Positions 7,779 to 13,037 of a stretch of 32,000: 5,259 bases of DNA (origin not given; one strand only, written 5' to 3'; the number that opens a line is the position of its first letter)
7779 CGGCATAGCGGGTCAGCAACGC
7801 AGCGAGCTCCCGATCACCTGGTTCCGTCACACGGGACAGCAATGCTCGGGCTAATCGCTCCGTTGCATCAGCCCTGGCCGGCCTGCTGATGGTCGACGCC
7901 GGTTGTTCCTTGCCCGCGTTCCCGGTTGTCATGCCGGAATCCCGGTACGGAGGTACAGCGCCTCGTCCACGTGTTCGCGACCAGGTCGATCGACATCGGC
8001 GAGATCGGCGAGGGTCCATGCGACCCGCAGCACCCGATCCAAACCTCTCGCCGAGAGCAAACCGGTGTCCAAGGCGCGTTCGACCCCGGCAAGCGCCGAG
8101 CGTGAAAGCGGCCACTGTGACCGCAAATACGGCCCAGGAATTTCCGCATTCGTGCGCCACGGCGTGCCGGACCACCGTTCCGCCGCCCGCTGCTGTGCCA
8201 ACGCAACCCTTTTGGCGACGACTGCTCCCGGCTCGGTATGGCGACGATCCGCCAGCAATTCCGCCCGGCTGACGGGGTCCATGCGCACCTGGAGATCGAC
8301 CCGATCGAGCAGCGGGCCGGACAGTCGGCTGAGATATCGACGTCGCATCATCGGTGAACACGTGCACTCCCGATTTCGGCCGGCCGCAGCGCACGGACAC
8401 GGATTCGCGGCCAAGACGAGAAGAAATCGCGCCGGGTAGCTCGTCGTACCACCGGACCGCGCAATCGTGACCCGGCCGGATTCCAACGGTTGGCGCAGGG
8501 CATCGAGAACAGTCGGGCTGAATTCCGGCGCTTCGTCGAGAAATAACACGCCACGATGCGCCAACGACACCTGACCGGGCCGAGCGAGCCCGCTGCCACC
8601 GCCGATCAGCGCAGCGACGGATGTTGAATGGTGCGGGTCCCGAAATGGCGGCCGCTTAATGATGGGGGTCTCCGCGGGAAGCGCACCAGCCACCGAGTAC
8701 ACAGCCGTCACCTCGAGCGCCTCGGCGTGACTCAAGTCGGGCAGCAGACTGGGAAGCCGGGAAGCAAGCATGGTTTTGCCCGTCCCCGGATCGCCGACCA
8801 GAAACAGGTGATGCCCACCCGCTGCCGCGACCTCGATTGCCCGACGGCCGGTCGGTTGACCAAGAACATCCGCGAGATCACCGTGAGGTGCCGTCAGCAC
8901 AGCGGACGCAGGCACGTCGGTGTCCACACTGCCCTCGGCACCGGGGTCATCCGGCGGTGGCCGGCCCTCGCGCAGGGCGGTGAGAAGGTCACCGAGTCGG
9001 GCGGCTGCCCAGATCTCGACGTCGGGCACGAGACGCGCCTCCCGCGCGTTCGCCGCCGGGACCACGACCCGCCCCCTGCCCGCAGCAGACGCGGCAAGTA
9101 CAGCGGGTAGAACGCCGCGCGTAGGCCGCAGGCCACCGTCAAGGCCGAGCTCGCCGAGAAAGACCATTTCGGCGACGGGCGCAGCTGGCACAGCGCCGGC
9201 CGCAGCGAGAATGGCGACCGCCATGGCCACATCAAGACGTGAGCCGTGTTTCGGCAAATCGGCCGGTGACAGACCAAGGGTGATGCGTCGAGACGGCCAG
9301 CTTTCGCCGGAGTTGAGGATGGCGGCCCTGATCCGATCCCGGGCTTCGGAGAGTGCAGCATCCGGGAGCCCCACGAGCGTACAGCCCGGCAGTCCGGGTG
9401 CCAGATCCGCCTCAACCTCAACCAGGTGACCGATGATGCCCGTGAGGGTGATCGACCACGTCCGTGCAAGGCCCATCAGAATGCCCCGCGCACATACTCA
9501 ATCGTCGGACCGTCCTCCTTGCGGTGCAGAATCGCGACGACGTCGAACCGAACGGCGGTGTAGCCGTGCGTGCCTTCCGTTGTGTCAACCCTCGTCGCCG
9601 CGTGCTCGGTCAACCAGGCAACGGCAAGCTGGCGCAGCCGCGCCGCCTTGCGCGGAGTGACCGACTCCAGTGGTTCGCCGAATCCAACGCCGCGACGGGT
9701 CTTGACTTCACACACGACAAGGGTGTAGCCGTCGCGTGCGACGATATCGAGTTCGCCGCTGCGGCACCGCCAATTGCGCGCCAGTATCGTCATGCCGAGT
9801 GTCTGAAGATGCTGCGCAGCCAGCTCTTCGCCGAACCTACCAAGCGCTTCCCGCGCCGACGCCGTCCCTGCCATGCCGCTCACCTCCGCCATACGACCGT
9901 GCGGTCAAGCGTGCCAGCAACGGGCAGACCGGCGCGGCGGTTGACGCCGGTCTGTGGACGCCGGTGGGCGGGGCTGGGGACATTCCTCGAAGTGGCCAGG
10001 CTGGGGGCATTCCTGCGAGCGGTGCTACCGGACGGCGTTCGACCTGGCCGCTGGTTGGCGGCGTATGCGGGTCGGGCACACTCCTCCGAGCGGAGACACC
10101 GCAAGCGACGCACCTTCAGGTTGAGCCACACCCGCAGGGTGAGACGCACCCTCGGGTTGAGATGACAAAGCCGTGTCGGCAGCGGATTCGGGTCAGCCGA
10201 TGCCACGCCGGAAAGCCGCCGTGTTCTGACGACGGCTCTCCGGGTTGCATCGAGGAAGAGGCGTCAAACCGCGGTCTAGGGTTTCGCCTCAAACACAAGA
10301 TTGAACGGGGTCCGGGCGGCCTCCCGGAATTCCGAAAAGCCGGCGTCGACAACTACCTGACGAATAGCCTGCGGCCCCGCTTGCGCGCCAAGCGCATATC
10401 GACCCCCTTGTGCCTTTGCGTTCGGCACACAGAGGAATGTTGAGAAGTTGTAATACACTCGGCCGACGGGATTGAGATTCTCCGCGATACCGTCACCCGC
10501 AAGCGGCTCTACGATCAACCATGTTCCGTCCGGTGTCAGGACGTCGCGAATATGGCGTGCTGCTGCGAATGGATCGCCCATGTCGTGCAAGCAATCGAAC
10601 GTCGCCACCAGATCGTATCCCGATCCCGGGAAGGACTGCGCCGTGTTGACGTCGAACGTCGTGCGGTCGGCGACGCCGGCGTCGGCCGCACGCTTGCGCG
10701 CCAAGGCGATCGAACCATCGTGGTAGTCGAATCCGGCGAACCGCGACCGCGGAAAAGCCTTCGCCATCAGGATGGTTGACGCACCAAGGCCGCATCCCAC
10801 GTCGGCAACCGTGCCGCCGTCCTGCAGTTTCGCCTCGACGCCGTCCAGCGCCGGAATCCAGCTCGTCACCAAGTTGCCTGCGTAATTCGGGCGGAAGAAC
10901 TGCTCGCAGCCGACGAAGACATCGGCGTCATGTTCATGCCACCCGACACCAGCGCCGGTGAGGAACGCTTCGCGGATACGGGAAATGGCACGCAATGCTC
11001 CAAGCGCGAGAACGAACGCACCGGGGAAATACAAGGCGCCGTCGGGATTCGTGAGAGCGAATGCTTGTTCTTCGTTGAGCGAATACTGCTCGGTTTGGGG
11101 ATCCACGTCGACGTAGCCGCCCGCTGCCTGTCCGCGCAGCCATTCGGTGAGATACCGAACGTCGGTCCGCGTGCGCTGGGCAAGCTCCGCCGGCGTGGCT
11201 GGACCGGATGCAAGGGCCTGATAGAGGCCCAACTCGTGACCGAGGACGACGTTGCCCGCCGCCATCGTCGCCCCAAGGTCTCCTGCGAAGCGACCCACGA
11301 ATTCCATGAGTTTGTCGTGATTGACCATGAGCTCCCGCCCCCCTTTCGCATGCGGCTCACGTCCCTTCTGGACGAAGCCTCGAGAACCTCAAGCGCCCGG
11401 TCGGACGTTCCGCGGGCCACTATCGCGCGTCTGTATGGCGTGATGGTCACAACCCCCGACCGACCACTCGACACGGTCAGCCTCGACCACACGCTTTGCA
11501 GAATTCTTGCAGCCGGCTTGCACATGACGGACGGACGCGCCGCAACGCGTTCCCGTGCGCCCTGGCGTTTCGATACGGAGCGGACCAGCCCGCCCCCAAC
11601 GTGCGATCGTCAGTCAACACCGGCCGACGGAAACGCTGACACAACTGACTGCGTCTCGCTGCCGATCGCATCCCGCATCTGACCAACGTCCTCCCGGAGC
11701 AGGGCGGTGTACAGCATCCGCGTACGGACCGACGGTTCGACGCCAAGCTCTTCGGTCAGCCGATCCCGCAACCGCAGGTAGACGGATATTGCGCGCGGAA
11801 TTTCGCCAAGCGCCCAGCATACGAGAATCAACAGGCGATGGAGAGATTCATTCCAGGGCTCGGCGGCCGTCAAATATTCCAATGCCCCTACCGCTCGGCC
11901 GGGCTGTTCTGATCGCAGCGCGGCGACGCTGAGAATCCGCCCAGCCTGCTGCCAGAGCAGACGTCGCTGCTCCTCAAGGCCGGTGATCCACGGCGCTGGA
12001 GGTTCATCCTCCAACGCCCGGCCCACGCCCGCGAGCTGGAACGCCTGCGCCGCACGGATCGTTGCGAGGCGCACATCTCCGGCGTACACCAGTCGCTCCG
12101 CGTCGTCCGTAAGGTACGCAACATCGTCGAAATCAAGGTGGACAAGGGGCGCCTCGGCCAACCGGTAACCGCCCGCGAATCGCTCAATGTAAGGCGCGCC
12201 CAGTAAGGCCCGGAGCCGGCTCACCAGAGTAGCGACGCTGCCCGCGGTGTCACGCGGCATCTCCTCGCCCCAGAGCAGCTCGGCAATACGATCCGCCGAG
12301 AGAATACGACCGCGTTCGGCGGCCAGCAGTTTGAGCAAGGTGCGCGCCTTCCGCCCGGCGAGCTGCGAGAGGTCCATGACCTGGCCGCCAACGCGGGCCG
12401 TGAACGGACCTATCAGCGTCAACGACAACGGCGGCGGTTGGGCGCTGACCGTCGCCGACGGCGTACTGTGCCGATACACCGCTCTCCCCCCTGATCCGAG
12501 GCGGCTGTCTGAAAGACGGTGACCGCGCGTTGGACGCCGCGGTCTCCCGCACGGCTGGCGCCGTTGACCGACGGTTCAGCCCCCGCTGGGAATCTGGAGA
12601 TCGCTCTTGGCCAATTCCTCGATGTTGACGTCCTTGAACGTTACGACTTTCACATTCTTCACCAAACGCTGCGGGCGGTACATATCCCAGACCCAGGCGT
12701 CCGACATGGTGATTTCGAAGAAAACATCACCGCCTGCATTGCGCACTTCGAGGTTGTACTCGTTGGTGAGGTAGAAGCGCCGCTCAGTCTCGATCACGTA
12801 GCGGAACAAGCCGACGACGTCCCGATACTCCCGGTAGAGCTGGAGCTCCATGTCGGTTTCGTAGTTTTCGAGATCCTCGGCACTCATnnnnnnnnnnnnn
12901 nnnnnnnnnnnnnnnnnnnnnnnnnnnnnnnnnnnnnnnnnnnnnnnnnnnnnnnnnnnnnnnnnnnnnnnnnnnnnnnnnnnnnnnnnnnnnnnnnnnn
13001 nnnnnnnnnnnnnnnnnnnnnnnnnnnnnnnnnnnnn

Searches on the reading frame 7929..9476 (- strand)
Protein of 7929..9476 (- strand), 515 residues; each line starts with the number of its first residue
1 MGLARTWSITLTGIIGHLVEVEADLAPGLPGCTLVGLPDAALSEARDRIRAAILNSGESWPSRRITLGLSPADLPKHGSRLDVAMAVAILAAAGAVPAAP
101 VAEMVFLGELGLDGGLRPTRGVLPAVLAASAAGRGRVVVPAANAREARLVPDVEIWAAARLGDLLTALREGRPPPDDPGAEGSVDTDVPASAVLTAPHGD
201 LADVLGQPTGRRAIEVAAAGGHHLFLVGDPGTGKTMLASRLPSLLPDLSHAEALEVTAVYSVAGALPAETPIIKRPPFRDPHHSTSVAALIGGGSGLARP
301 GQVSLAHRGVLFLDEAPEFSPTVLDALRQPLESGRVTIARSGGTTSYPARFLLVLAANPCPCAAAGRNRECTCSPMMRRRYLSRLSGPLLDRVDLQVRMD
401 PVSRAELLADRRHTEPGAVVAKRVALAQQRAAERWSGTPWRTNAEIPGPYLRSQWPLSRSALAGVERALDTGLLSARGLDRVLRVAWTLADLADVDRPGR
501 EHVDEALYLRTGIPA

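Call 77: search_protein_families(library=pfam, proteins=[window:7929-9476:-], max_evalue=0.00001)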
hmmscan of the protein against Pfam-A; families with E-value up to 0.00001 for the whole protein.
window:7929-9476:- (515 aa): 7 families
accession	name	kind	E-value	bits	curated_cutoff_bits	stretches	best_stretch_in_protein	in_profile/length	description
PF01078.27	Mg_chelatase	-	9.7e-88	293.4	20.3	1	200-406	1-206/207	Magnesium chelatase, subunit ChlI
PF13541.12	ChlI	-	1.8e-37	128.3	27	1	21-143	1-121/121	Subunit ChlI of Mg-chelatase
PF13335.12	Mg_chelatase_C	-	1.4e-24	87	26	1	415-510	2-94/94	Magnesium chelatase, subunit ChlI C-terminal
PF07728.20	AAA_5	-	7.9e-09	36.1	22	0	223-245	1-23/139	AAA domain (dynein-related subfamily)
PF00493.29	MCM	-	5.5e-08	32.6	23.3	0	299-360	113-174/224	MCM P-loop domain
PF05362.19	Lon_C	-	7.1e-07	29.4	21.1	1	40-152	72-181/205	Lon protease (S16) C-terminal proteolytic domain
PF00158.32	Sigma54_activat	-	8.7e-06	26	20.2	0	298-358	84-142/168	Sigma-54 interaction domain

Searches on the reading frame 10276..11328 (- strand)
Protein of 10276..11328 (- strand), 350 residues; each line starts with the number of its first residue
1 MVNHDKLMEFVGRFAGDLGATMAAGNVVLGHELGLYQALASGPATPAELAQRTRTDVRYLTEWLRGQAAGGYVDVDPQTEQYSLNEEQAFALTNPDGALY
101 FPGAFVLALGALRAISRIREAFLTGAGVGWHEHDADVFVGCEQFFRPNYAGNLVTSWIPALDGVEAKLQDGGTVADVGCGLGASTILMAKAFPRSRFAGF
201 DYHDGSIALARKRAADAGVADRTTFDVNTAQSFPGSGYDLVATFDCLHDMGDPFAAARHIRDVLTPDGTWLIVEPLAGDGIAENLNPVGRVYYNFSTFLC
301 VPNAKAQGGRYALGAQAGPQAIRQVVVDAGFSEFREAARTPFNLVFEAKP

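Call 8: search_protein_families(library=pfam, proteins=[window:10276-11328:-], max_evalue=0.01)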
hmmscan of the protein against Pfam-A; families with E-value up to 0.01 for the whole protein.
window:10276-11328:- (350 aa): 12 families
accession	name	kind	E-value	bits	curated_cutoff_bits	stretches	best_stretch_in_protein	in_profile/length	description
PF08242.18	Methyltransf_12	-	2.9e-15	57.2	30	1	176-269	2-97/98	Methyltransferase domain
PF13847.12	Methyltransf_31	-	4.6e-15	56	27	1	169-275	2-112/145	Methyltransferase domain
PF13649.12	Methyltransf_25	-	2e-13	51.3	27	1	174-268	1-97/97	Methyltransferase domain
PF21320.3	HTH_65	-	5.3e-12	46.2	24.1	1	27-93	7-74/75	Rv2258c-like winged HTH domain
PF13489.12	Methyltransf_23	-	6e-12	46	27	1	161-285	13-129/164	Methyltransferase domain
PF08241.18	Methyltransf_11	-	7.8e-12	46.1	21.2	1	176-271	2-94/95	Methyltransferase domain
PF05175.20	MTS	-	1.9e-06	28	23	1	170-273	31-139/170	Methyltransferase small domain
PF13578.12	Methyltransf_24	-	0.00019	22.7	26.3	1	177-272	3-102/105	Methyltransferase domain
PF02390.23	Methyltransf_4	-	0.00048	20.1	24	1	173-219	4-50/173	Putative methyltransferase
PF00891.24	Methyltransf_2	-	0.00065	19.5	22.3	1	168-282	60-174/210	O-methyltransferase domain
PF02353.26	CMAS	-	0.0024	17.7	27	1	166-252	58-142/273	Mycolic acid cyclopropane synthetase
PF08704.16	GCD14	-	0.0083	16.2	26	0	167-270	37-141/247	tRNA methyltransferase complex GCD14 subunit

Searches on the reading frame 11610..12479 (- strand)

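Call 8: search_protein_families(library=pfam, proteins=[window:11610-12479:-], max_evalue=0.01)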
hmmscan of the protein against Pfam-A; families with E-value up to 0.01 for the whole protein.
window:11610-12479:- (289 aa): 4 families
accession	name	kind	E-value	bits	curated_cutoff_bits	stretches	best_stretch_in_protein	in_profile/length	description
PF03704.23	BTAD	-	6e-16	59.5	22.1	1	115-261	1-146/146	Bacterial transcriptional activator domain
PF00486.34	Trans_reg_C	-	1.6e-09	38.1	26.2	1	43-106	8-76/77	Transcriptional regulatory protein, C terminal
PF13432.12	TPR_16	-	0.0009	20.1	32.7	1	186-238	6-58/65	Tetratricopeptide repeat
PF14559.12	TPR_19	-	0.004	17.9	25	0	188-239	2-53/68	Tetratricopeptide repeat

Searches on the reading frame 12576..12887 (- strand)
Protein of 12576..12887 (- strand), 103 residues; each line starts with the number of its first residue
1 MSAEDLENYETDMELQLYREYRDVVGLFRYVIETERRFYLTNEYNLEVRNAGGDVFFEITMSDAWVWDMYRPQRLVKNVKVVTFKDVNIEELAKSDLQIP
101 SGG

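Call 8: search_protein_families(library=pfam, proteins=[window:12576-12887:-], max_evalue=0.01)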
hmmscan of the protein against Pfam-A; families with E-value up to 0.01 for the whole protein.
window:12576-12887:- (103 aa): 1 family
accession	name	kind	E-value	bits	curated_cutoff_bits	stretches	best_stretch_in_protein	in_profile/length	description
PF10611.14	DUF2469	-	1.4e-52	176.9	25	1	1-100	1-100/100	Protein of unknown function (DUF2469)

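Call 94: find_encoding_contigs(protein=window:12576-12887:-, flank=6000, max_places=8)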
Protein window:12576-12887:- (103 aa): 23 contigs read that carry it; 8 places shown.
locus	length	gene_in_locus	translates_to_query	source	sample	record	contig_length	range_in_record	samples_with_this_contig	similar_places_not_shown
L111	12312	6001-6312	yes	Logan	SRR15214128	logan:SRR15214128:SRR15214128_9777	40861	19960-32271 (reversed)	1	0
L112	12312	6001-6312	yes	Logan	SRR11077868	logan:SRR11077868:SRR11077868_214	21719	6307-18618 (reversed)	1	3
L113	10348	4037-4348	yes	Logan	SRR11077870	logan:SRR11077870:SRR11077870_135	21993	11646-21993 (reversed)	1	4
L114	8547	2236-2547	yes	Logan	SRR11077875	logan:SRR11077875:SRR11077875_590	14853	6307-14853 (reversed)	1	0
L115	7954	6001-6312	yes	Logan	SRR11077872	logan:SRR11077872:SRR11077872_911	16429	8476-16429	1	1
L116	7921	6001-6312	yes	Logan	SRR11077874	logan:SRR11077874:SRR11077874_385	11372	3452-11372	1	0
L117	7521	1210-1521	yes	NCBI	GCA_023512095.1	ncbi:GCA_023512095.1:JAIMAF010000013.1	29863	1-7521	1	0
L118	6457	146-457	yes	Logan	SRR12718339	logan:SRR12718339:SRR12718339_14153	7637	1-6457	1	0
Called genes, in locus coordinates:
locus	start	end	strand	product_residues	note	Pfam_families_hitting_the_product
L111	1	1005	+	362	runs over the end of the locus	PF07969:Amidohydro_3, PF01979:Amidohydro_1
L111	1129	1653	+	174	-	PF00886:Ribosomal_S16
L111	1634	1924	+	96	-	PF13083:KH_KhpA-B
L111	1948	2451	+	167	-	PF01782:RimM, PF05239:PRC, PF24986:PRC_RimM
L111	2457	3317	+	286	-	PF01746:tRNA_m1G_MT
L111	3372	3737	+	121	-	PF01245:Ribosomal_L19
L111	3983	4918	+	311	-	PF10502:Peptidase_S26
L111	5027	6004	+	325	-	PF01351:RNase_HII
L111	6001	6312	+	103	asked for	PF10611:DUF2469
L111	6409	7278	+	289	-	PF00486:Trans_reg_C, PF03704:BTAD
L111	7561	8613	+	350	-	PF21320:WHD_Rv2258c, PF13489:Methyltransf_23, PF05175:MTS (weak), PF08241:Methyltransf_11, PF08242:Methyltransf_12, PF13649:Methyltransf_25, PF13847:Methyltransf_31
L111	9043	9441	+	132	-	PF02021:UPF0102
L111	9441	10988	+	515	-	PF05362:Lon_C (weak), PF13541:ChlI, PF00158:Sigma54_activat (faint), PF00493:MCM (faint), PF01078:Mg_chelatase, PF07728:AAA_5 (faint), PF13335:Mg_chelatase_C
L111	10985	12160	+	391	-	PF02481:DNA_processg_A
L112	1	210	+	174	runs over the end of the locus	PF00886:Ribosomal_S16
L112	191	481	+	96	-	PF13083:KH_KhpA-B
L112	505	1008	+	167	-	PF01782:RimM, PF05239:PRC, PF24986:PRC_RimM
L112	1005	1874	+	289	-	PF01746:tRNA_m1G_MT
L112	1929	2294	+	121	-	PF01245:Ribosomal_L19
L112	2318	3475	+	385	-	PF10502:Peptidase_S26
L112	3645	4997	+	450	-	-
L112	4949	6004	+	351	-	PF01351:RNase_HII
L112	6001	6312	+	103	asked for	PF10611:DUF2469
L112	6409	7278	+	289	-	PF00486:Trans_reg_C, PF03704:BTAD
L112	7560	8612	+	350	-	PF21320:WHD_Rv2258c, PF13489:Methyltransf_23, PF05175:MTS (weak), PF08241:Methyltransf_11, PF08242:Methyltransf_12, PF13649:Methyltransf_25, PF13847:Methyltransf_31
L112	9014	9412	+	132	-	PF08378:NERD (weak), PF02021:UPF0102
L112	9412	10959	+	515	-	PF05362:Lon_C (weak), PF13541:ChlI, PF00158:Sigma54_activat (faint), PF00493:MCM (faint), PF01078:Mg_chelatase, PF07728:AAA_5 (faint), PF13335:Mg_chelatase_C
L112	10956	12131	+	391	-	PF02481:DNA_processg_A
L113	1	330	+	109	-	?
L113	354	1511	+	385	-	PF10502:Peptidase_S26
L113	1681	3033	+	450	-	-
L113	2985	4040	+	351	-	PF01351:RNase_HII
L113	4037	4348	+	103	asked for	PF10611:DUF2469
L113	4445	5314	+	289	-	PF00486:Trans_reg_C, PF03704:BTAD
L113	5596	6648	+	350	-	PF21320:WHD_Rv2258c, PF13489:Methyltransf_23, PF05175:MTS (weak), PF08241:Methyltransf_11, PF08242:Methyltransf_12, PF13649:Methyltransf_25, PF13847:Methyltransf_31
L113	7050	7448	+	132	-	PF08378:NERD (weak), PF02021:UPF0102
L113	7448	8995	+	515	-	PF05362:Lon_C (weak), PF13541:ChlI, PF00158:Sigma54_activat (faint), PF00493:MCM (faint), PF01078:Mg_chelatase, PF07728:AAA_5 (faint), PF13335:Mg_chelatase_C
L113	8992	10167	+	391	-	PF02481:DNA_processg_A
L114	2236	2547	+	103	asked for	PF10611:DUF2469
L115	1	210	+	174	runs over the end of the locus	PF00886:Ribosomal_S16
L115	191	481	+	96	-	PF13083:KH_KhpA-B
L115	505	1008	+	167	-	PF01782:RimM, PF05239:PRC, PF24986:PRC_RimM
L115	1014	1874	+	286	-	PF01746:tRNA_m1G_MT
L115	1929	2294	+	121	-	PF01245:Ribosomal_L19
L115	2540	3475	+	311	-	PF10502:Peptidase_S26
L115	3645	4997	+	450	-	-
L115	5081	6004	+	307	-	PF01351:RNase_HII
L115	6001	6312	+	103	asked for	PF10611:DUF2469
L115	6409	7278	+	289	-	PF00486:Trans_reg_C, PF03704:BTAD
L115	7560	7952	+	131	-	?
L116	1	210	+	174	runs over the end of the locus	PF00886:Ribosomal_S16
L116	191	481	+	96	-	PF13083:KH_KhpA-B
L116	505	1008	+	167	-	PF01782:RimM, PF05239:PRC, PF24986:PRC_RimM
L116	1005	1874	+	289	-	PF01746:tRNA_m1G_MT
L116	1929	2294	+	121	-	PF01245:Ribosomal_L19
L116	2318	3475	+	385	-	PF10502:Peptidase_S26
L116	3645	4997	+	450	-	-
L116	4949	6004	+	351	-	PF01351:RNase_HII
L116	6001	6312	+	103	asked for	PF10611:DUF2469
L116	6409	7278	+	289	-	PF00486:Trans_reg_C, PF03704:BTAD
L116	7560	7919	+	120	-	?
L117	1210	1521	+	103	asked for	PF10611:DUF2469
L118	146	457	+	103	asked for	PF10611:DUF2469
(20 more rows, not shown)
